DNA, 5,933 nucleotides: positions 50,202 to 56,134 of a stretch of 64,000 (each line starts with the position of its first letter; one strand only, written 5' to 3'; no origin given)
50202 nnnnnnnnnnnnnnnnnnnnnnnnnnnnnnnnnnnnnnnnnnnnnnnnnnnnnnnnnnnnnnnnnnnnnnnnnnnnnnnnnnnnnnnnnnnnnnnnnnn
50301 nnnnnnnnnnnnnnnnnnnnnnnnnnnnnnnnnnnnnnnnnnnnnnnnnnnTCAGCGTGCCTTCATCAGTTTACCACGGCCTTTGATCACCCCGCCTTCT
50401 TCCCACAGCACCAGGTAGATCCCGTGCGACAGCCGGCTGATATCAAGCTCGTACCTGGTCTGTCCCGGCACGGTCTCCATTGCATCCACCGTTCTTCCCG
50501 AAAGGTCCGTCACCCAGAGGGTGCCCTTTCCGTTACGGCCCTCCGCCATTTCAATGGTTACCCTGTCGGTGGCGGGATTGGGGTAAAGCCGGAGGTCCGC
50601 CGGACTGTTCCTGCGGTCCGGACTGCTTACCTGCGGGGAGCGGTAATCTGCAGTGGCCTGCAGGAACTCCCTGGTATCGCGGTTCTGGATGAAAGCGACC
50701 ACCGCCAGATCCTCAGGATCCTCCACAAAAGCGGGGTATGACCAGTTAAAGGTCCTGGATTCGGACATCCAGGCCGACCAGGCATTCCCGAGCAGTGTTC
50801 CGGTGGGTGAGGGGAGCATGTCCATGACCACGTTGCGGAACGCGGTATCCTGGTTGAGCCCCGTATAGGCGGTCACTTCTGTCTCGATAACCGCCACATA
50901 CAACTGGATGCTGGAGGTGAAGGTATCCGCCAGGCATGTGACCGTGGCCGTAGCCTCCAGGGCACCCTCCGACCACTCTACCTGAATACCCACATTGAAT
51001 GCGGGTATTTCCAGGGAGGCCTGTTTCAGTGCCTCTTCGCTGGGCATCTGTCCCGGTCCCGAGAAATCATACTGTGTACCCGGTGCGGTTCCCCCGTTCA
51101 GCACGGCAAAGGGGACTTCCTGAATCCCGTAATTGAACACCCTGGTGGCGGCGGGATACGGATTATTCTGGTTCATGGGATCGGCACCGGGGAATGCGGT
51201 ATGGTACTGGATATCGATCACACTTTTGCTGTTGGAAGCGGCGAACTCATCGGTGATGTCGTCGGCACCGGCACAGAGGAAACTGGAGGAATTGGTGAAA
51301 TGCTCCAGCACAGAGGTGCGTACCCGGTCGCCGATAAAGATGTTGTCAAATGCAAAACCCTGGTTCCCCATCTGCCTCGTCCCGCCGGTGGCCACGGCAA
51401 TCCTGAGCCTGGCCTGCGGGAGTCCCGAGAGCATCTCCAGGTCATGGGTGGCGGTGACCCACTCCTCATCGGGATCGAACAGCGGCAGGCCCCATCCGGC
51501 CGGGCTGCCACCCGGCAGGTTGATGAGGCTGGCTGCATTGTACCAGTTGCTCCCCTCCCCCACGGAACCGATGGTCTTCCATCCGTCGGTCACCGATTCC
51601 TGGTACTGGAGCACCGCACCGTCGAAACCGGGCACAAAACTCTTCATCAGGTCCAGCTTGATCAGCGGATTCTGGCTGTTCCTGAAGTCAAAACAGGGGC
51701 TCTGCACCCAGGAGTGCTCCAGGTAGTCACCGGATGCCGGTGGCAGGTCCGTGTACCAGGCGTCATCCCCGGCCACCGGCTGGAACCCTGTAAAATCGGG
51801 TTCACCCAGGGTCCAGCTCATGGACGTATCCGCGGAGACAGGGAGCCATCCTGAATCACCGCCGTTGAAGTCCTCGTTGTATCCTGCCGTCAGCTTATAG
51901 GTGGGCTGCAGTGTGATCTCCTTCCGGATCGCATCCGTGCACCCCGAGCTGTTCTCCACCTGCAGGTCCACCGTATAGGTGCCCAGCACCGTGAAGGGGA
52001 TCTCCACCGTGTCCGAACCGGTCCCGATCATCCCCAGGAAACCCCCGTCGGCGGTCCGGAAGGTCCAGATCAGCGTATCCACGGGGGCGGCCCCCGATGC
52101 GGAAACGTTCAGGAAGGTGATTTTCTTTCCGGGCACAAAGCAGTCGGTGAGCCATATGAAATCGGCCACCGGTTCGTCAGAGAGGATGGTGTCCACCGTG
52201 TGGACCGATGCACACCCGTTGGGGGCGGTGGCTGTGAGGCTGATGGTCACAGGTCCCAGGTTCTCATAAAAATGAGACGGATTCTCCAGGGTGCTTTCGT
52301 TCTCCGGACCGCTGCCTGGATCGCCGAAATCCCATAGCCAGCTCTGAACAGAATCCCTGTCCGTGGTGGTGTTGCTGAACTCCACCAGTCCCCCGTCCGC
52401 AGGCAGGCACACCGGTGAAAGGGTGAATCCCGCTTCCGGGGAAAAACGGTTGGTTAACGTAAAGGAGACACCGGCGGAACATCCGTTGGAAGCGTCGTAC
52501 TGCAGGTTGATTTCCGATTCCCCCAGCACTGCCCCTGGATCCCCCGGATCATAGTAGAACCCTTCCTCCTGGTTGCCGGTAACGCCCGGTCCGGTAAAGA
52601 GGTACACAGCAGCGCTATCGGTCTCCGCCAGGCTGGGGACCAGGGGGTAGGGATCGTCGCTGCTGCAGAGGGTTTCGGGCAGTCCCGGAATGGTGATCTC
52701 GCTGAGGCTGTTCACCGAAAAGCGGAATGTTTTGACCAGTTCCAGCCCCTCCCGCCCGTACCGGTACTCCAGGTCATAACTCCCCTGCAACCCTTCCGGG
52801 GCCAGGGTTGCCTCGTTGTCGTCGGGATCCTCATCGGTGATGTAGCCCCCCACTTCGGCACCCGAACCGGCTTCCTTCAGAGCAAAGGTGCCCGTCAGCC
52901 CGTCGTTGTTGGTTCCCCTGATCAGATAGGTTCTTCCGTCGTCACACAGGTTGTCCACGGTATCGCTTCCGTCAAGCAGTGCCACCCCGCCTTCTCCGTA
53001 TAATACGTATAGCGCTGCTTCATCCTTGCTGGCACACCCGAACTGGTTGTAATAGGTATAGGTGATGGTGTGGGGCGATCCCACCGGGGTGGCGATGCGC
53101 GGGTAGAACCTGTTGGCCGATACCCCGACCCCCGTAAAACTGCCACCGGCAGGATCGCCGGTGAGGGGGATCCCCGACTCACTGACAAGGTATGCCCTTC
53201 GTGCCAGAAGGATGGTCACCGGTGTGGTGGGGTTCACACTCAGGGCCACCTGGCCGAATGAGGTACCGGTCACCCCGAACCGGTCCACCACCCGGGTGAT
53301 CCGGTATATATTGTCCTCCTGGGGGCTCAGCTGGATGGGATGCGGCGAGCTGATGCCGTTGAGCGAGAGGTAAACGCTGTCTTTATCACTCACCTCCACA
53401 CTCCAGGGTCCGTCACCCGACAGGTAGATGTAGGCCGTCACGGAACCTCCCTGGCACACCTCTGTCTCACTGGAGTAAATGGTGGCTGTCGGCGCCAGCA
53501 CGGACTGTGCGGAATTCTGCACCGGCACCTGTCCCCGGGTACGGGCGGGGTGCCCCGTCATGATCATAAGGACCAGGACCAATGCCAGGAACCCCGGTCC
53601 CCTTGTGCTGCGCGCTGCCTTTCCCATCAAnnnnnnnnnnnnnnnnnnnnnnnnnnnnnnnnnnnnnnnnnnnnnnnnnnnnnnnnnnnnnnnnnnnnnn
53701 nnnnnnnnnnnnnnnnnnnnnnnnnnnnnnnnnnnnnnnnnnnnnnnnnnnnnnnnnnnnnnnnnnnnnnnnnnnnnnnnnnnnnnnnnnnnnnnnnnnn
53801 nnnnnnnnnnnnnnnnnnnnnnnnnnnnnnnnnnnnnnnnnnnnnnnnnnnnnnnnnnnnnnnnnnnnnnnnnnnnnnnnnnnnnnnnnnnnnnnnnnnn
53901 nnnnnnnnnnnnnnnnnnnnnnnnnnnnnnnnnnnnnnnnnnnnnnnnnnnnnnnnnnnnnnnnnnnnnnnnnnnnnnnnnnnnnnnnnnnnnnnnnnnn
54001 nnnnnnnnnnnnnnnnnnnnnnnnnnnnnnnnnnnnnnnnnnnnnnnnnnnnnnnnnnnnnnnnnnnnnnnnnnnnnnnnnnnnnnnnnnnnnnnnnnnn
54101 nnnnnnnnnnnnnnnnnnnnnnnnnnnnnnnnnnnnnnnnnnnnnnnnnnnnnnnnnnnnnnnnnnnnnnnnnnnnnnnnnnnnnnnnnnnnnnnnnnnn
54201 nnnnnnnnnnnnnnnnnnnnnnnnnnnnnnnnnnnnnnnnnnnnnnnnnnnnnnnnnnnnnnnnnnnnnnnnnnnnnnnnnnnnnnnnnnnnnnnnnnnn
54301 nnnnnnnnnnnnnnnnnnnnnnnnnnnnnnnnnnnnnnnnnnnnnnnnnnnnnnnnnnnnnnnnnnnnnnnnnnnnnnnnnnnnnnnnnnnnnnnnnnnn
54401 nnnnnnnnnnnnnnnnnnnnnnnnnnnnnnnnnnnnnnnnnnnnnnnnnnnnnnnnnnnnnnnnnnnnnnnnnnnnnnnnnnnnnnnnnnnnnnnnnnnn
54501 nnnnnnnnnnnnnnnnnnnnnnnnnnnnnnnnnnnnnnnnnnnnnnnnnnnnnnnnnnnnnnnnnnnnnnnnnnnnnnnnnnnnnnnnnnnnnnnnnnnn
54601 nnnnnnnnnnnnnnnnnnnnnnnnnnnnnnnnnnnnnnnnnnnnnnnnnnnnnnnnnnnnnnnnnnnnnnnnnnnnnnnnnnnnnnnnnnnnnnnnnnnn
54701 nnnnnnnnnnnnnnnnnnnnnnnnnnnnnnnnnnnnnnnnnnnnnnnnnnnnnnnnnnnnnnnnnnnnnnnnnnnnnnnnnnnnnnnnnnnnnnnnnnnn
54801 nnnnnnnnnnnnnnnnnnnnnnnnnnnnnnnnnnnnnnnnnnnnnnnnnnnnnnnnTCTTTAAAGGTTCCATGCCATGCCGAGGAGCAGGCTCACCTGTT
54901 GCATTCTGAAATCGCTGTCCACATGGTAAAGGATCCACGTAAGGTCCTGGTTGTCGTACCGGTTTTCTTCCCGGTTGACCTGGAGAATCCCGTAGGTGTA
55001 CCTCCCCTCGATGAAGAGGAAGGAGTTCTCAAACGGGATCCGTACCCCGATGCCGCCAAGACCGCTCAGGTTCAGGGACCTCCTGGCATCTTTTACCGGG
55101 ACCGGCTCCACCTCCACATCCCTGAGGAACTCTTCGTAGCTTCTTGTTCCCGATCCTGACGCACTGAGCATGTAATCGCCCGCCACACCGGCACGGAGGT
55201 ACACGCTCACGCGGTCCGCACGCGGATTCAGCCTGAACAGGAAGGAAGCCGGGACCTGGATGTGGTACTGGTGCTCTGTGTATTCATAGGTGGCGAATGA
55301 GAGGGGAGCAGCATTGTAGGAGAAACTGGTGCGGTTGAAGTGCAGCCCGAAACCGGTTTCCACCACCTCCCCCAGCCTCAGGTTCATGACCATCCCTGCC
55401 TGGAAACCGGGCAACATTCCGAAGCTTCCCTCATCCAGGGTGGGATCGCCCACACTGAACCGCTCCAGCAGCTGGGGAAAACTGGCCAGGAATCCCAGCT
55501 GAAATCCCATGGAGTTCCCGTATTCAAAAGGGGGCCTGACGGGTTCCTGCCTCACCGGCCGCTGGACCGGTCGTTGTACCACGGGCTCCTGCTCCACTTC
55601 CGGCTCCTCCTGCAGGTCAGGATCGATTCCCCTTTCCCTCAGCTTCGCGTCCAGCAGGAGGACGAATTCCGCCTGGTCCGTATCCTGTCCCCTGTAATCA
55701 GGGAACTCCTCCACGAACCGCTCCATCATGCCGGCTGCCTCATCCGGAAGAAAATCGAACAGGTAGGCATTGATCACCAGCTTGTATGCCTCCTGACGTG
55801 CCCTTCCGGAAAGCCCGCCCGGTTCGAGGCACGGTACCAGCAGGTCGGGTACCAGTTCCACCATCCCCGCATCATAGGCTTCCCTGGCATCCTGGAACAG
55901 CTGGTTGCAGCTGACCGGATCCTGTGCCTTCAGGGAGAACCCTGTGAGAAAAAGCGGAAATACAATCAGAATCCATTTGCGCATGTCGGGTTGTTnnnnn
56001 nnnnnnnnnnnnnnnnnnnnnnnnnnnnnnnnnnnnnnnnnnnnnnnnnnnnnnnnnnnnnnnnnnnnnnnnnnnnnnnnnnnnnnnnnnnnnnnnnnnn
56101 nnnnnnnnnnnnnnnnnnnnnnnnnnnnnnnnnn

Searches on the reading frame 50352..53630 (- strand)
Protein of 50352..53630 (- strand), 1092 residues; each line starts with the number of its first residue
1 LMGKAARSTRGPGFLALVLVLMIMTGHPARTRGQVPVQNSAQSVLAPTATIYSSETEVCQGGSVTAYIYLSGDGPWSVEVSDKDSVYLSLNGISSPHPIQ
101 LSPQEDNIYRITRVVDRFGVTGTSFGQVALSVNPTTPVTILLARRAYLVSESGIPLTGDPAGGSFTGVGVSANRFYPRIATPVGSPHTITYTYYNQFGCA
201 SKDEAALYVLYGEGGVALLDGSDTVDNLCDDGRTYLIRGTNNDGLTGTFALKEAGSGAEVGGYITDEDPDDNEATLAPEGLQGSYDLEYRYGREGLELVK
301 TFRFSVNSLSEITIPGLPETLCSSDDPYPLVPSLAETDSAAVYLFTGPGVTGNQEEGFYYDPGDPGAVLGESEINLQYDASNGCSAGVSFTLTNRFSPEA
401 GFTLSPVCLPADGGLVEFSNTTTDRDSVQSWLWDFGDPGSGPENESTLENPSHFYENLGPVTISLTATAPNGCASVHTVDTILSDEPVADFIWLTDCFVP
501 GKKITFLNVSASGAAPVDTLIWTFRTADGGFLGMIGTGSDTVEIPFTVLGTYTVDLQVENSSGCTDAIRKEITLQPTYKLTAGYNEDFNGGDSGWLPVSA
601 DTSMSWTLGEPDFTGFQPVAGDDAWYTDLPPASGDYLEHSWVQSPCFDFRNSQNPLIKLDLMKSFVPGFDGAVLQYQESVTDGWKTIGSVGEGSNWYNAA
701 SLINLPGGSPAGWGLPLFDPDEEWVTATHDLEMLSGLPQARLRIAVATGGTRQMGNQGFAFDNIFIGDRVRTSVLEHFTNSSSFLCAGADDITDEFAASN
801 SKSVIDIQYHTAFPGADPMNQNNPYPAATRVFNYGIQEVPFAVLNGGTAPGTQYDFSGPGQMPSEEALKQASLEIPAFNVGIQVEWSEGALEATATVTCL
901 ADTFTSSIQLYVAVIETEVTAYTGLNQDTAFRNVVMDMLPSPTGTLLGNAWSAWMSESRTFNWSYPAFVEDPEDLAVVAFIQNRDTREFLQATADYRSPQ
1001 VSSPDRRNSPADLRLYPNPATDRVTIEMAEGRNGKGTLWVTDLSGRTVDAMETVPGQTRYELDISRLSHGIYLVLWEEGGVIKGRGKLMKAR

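Call 92: search_protein_families(library=pfam, proteins=[window:50352-53630:-], max_evalue=0.000001)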
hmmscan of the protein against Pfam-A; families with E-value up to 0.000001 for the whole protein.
window:50352-53630:- (1092 aa): 3 families
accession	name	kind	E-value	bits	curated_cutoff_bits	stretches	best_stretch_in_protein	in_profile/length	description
PF18911.6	PKD_4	-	1.4e-15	57.6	27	1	414-479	18-81/85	PKD domain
PF18962.6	Por_Secre_tail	-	4.1e-11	43.4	27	1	1015-1079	1-65/75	Secretion system C-terminal sorting domain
PF00801.26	PKD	-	1.6e-09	38.1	23.5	0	404-477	4-75/80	PKD domain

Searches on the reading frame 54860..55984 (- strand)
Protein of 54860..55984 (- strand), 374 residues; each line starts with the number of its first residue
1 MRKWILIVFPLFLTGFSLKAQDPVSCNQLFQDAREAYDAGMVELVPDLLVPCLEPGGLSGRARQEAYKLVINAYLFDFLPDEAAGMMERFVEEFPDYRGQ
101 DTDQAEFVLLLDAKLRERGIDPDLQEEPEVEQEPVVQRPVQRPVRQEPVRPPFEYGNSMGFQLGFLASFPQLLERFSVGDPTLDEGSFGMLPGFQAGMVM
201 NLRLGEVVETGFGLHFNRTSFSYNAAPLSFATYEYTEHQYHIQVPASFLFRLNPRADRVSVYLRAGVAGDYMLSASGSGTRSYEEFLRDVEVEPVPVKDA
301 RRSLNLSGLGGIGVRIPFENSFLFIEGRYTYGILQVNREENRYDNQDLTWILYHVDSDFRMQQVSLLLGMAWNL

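Call 92: search_protein_families(library=pfam, proteins=[window:54860-55984:-], max_evalue=0.000001)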
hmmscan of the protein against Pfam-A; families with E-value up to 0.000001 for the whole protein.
window:54860-55984:- (374 aa): 1 family
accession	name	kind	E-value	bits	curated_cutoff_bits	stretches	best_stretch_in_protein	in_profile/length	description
PF13568.12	OMP_b-brl_2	-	1.3e-09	38.9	27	1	160-333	12-170/175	Outer membrane protein beta-barrel domain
